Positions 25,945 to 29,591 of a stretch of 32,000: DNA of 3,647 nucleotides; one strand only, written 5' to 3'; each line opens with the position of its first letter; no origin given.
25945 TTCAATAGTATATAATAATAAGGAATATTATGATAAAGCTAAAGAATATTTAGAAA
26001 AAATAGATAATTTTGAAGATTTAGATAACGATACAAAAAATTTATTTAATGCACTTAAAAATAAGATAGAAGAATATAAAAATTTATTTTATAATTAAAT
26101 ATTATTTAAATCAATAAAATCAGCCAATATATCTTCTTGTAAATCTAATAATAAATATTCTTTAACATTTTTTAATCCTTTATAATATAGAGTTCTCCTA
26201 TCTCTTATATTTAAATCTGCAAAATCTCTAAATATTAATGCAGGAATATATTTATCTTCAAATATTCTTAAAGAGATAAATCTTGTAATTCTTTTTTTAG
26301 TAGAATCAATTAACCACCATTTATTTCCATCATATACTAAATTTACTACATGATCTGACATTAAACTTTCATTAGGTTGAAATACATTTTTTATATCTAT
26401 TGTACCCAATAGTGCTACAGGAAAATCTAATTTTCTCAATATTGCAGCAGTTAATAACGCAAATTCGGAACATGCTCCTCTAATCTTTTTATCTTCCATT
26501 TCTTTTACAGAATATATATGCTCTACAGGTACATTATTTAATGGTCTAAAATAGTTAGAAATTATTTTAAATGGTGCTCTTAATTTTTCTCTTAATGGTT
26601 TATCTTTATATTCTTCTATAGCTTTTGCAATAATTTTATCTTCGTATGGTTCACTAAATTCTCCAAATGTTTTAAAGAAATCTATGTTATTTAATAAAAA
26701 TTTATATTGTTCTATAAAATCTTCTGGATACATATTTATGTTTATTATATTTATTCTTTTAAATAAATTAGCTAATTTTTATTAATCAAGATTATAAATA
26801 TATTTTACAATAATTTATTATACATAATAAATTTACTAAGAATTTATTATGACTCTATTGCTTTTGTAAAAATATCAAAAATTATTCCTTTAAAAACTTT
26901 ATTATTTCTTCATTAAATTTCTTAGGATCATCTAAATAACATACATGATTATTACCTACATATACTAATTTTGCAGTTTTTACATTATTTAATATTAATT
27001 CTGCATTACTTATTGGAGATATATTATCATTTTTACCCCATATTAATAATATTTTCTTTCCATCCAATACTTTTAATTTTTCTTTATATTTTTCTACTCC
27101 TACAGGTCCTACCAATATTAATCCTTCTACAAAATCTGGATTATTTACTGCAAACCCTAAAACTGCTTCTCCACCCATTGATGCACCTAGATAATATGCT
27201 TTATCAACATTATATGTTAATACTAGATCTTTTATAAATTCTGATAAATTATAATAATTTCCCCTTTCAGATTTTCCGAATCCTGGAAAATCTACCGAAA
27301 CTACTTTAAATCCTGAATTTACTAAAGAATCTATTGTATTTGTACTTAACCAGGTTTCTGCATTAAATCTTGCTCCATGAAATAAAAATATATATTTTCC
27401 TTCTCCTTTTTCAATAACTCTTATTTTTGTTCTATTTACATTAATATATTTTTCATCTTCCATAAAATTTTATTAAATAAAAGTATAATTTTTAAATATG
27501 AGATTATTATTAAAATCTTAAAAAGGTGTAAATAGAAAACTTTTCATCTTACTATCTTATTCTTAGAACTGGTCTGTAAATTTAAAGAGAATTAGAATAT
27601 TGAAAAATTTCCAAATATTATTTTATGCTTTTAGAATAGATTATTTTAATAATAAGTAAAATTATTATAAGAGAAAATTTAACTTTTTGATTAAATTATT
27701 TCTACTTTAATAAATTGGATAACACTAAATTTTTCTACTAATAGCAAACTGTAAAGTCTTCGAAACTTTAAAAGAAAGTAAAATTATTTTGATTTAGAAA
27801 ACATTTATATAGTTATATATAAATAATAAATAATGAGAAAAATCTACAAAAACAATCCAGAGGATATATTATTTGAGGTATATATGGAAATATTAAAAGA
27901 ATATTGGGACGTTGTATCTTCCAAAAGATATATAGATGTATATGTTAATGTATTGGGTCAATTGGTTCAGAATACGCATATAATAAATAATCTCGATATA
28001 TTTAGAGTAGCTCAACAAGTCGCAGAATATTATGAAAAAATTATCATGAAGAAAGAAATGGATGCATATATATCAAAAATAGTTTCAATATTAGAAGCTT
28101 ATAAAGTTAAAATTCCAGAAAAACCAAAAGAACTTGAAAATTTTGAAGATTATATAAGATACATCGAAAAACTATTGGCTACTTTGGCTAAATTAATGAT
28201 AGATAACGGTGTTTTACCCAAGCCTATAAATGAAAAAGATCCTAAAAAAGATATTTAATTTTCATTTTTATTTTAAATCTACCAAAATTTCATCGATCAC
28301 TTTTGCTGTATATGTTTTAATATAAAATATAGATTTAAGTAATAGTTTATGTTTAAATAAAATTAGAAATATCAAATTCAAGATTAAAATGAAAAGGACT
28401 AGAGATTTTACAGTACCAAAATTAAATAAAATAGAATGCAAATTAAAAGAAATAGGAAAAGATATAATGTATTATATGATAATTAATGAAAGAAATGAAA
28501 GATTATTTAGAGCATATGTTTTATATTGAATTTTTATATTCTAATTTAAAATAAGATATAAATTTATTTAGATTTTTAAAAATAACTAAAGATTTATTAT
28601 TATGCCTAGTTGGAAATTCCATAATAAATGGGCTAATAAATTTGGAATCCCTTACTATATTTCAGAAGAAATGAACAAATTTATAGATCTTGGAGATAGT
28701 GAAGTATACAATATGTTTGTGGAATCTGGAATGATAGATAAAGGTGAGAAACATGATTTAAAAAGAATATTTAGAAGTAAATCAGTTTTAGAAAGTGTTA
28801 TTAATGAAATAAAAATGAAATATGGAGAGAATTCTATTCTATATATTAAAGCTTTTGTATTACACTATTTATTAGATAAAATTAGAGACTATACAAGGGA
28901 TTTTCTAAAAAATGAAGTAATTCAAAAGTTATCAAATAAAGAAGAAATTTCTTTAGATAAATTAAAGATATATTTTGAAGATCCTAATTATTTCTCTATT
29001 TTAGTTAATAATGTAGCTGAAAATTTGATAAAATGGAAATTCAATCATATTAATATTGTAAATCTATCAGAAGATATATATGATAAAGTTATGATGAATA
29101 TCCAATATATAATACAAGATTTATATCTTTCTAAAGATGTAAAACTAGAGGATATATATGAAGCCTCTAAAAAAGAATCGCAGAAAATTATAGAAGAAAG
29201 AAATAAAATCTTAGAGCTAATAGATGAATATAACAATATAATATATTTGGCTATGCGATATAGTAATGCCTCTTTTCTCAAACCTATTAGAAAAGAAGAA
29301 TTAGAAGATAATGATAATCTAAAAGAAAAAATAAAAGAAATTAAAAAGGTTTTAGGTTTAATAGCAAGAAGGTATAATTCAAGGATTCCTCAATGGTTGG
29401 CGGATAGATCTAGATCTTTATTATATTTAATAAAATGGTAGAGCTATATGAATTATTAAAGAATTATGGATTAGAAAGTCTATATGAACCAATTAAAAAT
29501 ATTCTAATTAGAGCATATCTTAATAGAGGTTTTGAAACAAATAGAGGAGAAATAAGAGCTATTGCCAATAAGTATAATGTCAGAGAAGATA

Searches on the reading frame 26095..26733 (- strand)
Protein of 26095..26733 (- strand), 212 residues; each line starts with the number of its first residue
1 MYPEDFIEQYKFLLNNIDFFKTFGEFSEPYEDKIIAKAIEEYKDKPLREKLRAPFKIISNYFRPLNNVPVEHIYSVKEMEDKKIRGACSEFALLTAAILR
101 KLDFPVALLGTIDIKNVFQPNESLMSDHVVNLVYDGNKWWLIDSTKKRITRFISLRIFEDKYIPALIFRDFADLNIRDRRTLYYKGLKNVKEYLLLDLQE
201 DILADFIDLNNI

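Call 9: search_protein_families(library=pfam, max_evalue=0.01, proteins=[window:26095-26733:-])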
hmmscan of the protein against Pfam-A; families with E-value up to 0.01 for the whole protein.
window:26095-26733:- (212 aa): 2 families
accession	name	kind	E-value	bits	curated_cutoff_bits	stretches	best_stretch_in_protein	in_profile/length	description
PF01841.26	Transglut_core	-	0.0004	21.1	23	1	43-143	11-107/108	Transglutaminase-like superfamily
PF04473.18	DUF553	-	0.00081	19.3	20.5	1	63-145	46-114/140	Transglutaminase-like domain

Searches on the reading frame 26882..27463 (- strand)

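Call 9: search_protein_families(library=pfam, max_evalue=0.01, proteins=[window:26882-27463:-])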
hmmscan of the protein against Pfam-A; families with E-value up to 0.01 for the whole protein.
window:26882-27463:- (193 aa): 7 families
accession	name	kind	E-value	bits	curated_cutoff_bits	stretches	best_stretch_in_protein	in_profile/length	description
PF00561.26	Abhydrolase_1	-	4.9e-17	62.8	25.8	1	25-120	3-102/245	alpha/beta hydrolase fold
PF12146.15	Hydrolase_4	-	6.1e-15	55.6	27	1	24-122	6-111/239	Serine aminopeptidase, S33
PF12697.13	Abhydrolase_6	-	4.2e-10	41.1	26.3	1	25-120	1-93/217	Alpha/beta hydrolase family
PF12695.13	Abhydrolase_5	-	1.4e-05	25.4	27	1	25-173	2-140/164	Alpha/beta hydrolase family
PF03096.20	Ndr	-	0.0009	18.5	23.3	1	72-122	84-134/283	Ndr family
PF06342.18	DUF1057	-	0.0025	17.4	21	1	54-128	65-143/297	Alpha/beta hydrolase of unknown function (DUF1057)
PF06028.17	DUF915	-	0.0092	15.8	22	0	72-107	88-123/255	Alpha/beta hydrolase of unknown function (DUF915)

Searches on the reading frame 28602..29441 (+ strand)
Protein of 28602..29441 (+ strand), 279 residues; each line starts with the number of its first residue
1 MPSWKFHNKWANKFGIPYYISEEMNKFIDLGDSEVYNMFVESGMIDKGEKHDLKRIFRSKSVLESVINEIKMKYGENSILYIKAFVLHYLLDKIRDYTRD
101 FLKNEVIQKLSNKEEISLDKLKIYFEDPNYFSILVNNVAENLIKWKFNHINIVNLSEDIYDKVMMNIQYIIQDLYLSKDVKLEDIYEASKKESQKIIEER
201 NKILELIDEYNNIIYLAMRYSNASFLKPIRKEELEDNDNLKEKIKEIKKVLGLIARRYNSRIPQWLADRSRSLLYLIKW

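Call 10: search_protein_families(library=pfam, max_evalue=0.01, proteins=[window:28602-29441:+])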
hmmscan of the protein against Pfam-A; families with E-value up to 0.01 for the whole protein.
window:28602-29441:+ (279 aa): 1 family
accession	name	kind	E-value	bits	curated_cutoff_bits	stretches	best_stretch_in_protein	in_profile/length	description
PF01777.24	Ribosomal_L27e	-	0.0067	17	24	0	189-267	3-80/85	Ribosomal L27e protein family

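Call 59: search_protein_families(library=padloc, max_evalue=0.01, proteins=[window:28602-29441:+])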
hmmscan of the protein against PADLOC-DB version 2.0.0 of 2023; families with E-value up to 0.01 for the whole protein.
window:28602-29441:+ (279 aa): 0 families
